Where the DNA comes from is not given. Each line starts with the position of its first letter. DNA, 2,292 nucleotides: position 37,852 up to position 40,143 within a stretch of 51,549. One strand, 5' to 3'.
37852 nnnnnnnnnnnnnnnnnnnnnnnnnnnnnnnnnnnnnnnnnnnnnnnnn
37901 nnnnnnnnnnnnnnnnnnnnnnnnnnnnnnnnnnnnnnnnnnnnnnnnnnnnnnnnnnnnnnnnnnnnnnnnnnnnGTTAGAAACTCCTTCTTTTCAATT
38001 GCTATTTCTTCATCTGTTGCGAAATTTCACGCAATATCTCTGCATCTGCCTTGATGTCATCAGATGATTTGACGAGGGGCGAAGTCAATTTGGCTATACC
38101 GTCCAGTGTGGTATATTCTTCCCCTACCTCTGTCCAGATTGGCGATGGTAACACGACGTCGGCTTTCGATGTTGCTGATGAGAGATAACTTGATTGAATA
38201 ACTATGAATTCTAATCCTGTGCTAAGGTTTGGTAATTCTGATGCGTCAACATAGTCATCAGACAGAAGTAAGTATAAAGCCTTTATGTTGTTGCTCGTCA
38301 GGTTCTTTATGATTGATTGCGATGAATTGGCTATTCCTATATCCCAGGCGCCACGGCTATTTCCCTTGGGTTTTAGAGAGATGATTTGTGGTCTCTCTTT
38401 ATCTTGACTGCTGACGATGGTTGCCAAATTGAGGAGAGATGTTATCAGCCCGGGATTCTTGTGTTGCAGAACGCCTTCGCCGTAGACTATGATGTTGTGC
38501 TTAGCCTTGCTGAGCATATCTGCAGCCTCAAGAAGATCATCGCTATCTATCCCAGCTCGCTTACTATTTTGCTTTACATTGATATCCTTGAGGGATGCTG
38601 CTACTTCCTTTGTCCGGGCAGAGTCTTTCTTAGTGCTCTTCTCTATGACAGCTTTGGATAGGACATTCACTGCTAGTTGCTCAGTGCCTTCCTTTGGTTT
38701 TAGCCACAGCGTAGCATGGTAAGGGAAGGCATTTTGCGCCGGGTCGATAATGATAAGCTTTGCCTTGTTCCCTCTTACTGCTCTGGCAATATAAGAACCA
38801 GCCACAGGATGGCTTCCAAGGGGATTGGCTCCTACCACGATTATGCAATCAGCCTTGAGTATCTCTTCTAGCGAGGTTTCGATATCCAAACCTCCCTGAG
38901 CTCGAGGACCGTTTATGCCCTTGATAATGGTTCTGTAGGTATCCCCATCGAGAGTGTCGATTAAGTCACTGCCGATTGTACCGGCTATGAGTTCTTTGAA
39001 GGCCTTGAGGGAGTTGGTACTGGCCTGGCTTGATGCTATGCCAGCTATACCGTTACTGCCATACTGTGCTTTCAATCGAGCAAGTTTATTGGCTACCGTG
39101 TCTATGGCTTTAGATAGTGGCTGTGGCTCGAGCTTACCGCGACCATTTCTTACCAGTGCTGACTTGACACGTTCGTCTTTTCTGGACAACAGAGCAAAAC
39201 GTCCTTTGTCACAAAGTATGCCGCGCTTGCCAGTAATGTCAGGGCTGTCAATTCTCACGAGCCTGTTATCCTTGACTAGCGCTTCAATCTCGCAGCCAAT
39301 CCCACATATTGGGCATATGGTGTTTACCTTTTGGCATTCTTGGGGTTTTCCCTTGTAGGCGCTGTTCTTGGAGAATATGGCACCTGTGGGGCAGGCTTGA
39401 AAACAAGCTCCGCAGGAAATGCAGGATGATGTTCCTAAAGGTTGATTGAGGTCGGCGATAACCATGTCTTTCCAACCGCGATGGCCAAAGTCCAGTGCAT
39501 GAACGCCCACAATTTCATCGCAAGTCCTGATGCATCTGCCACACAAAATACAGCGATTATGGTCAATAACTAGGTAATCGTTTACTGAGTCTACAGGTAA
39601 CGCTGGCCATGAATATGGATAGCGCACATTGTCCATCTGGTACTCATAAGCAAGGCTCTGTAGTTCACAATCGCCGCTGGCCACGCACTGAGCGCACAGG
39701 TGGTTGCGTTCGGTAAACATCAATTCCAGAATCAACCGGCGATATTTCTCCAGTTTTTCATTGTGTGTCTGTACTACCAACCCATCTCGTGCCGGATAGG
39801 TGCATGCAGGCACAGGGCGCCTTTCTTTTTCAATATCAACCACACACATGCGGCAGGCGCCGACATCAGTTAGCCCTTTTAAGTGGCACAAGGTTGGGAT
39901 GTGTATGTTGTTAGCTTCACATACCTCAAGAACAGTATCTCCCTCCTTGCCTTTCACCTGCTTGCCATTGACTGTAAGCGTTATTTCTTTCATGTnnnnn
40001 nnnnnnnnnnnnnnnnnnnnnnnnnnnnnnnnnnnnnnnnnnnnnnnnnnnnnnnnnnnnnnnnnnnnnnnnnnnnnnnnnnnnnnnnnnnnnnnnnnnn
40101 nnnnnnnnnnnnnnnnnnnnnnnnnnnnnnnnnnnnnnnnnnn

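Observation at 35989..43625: [NiFe] hydrogenase with a Bfu-type NuoE/NuoF/NuoG partner set in which NuoF is fused to a GltD/NfnB-like NADPH module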

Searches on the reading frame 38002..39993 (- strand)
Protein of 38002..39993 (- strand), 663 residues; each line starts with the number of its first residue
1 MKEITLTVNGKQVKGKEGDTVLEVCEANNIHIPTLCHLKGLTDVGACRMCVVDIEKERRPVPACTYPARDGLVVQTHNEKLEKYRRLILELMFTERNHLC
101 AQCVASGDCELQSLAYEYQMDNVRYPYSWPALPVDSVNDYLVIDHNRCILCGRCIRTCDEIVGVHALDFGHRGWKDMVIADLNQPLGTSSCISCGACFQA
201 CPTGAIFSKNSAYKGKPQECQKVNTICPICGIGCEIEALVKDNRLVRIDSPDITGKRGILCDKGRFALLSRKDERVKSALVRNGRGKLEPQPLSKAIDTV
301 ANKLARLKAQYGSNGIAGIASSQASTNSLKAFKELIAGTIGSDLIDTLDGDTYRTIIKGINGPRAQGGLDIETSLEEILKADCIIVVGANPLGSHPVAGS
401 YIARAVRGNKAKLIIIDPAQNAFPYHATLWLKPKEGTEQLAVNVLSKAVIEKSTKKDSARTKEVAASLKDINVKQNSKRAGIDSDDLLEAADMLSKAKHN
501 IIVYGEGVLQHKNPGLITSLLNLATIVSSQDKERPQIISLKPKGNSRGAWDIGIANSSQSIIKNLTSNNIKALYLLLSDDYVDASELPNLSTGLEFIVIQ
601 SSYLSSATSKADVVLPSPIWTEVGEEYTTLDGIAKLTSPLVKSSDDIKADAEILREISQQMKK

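Call 3: search_protein_families(library=pfam, proteins=[window:38002-39993:-], max_evalue=0.01)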
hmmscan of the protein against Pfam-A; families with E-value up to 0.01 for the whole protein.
window:38002-39993:- (663 aa): 18 families
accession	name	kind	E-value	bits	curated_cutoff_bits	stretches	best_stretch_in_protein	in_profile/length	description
PF00384.28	Molybdopterin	-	1.2e-38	133.5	24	1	275-659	1-352/353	Molybdopterin oxidoreductase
PF13510.11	Fer2_4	-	2.3e-21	76.1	22.8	1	2-78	2-81/82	2Fe-2S iron-sulfur cluster binding domain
PF10588.14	NADH-G_4Fe-4S_3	-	8.5e-13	48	27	1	85-124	1-40/40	NADH-ubiquinone oxidoreductase-G iron-sulfur binding region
PF04879.21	Molybdop_Fe4S4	-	3e-10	40.4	22.7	1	221-268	2-50/55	Molybdopterin oxidoreductase Fe4S4 domain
PF22117.2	Fer4_Nqo3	-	5.4e-08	33.3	27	1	143-206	6-66/67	NADH-quinone oxidoreductase subunit 3, ferredoxin-like domain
PF00037.32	Fer4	-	1.7e-07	31.2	21.1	2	189-206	6-23/24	4Fe-4S binding domain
PF12838.12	Fer4_7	-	3.4e-07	31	27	1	147-205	1-52/52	4Fe-4S dicluster domain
PF00111.32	Fer2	-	1.1e-06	28.9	21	1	7-57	2-50/77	2Fe-2S iron-sulfur cluster binding domain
PF13187.11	Fer4_9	-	1.9e-06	28.3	27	1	147-206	1-52/52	4Fe-4S dicluster domain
PF13237.11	Fer4_10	-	2.8e-06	27.6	25.5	1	141-202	2-53/53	4Fe-4S dicluster domain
PF12837.12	Fer4_6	-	5.8e-06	26.4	25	2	189-206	7-24/24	4Fe-4S binding domain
PF13459.11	Fer4_15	-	0.00019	22.5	22.4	0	142-163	2-23/66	4Fe-4S single cluster domain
PF14697.11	Fer4_21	-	0.00033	21.1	35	1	142-160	2-20/59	4Fe-4S dicluster domain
PF13183.11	Fer4_8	-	0.0015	19.5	27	1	146-204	3-67/68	4Fe-4S dicluster domain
PF13484.11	Fer4_16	-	0.0018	19.4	30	1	191-226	2-35/66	4Fe-4S double cluster binding domain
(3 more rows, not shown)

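Call 4: search_protein_families(library=ncbifam, proteins=[window:38002-39993:-], max_evalue=0.001)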
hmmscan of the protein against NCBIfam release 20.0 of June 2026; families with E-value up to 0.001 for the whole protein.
window:38002-39993:- (663 aa): 35 families (the best 25 are shown)
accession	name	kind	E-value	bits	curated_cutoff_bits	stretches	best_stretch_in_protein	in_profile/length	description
TIGR01973.1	NuoG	equivalog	1.2e-93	315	470.05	1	6-657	1-606/606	NADH-quinone oxidoreductase subunit NuoG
NF005745.0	PRK07569.1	equivalog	6.4e-86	287.6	333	1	1-226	1-227/238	bidirectional hydrogenase complex protein HoxU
NF040763.1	FeFe_hydrog_A6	exception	4.9e-60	203.5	765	1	4-212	1-211/571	NADH-dependent [FeFe] hydrogenase, group A6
TIGR01591.1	Fdh-alpha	equivalog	1e-54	185.8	666.25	2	225-555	1-336/672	formate dehydrogenase subunit alpha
NF005895.0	PRK07860.1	equivalog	7.3e-49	166.5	802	1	3-447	17-457/811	NADH-quinone oxidoreductase subunit G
NF006305.0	PRK08493.1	equivalog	1.6e-46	158.8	591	1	4-244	2-259/819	NADH-quinone oxidoreductase subunit G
NF040762.1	Hydr_FeFe_Clost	exception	7.8e-38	130.4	900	1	5-210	2-208/572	ferredoxin hydrogenase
NF047855.1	AssmNtatRedNasC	equivalog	6.9e-32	110.5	1100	2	217-551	15-357/708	assimilatory nitrate reductase catalytic subunit NasC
NF009454.0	PRK12814.1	equivalog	2.4e-28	98.9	916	2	1-96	1-96/657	putative NADPH-dependent glutamate synthase small subunit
NF041323.1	Nitr_red_NasA_Halo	equivalog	1.2e-22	80.3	1000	2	254-516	30-290/673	assimilatory nitrate reductase NasA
NF012032.0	PRK15488.1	equivalog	2.3e-17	62.3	694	1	191-505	13-329/759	thiosulfate reductase PhsA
NF041783.2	mnquin_red_QrcB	equivalog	1.3e-15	56.6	440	1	219-662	49-504/695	menaquinone reductase molybdopterin-binding-like subunit QrcB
NF010055.0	PRK13532.1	equivalog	5.8e-15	54.6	904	1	216-403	36-229/830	nitrate reductase catalytic subunit NapA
TIGR02512.1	FeFe_hydrog_A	subfamily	3.1e-14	52.7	405.95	1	141-215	2-76/375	[FeFe] hydrogenase, group A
TIGR02166.1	dmsA_ynfE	subfamily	1.9e-13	49.4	777.7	1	187-454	8-289/794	DMSO/selenate family reductase complex A subunit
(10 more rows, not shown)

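Call 10: search_solved_structures(query=window:38002-39993:-, max_evalue=1e-20)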
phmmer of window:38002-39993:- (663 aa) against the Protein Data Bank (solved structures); distinct sequences matched with E-value up to 1e-20: 72 (the best 60 are shown).
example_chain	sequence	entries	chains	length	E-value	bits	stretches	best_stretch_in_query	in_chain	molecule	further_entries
7t2r_A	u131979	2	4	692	1.7e-123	416.3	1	1-659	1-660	NiFe hydrogenase subunit A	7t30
9bov_A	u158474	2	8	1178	4.4e-73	249.8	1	101-636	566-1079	Molybdopterin oxidoreductase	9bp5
9wxb_B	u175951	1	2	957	1.2e-65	225.2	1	4-554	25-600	Formate dehydrogenase alpha subunit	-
6tg9_A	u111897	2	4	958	5.9e-65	222.9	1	4-554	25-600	Formate dehydrogenase subunit alpha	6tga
7vw6_A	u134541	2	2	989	8.4e-65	222.4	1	6-555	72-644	Formate dehydrogenase | Tungsten-containing formate dehydrogenase alpha subunit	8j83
7e5z_A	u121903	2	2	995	8.5e-65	222.4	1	6-555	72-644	Formate dehydrogenase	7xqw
8rqz_C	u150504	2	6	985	4.6e-61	210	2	216-556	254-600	Probable oxidoreductase YjgC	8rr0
9gzq_A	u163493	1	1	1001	5e-61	209.9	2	216-556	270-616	Probable oxidoreductase YjgC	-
8oh5_C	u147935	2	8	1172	6.5e-51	176.5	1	139-634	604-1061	Formate dehydrogenase-O, major subunit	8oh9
6gcs_A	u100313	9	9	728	7.1e-51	176.4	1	2-420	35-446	75-KDA PROTEIN (NUAM) | Subunit NUAM of NADH:Ubiquinone Oxidoreductase (Complex I) | NADH-ubiquinone oxidoreductase 78 kDa subunit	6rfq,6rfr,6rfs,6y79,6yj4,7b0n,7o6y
7arc_G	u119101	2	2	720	1.1e-50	175.7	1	6-405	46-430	75 kDa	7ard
9w2u_G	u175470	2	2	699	2.1e-48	168.2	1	5-420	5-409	NADH-ubiquinone oxidoreductase 75 kDa subunit, mitochondrial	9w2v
5o31_G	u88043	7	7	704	2.2e-48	168.2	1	5-420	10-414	NADH-ubiquinone oxidoreductase 75 kDa subunit, mitochondrial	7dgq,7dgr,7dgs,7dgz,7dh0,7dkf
7qsd_G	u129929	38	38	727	2.5e-48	168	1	5-420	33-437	NADH-ubiquinone oxidoreductase 75 kDa subunit, mitochondrial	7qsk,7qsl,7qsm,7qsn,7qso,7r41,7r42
7zd6_3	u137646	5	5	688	2.5e-48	168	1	5-420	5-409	NADH-ubiquinone oxidoreductase 75 kDa subunit, mitochondrial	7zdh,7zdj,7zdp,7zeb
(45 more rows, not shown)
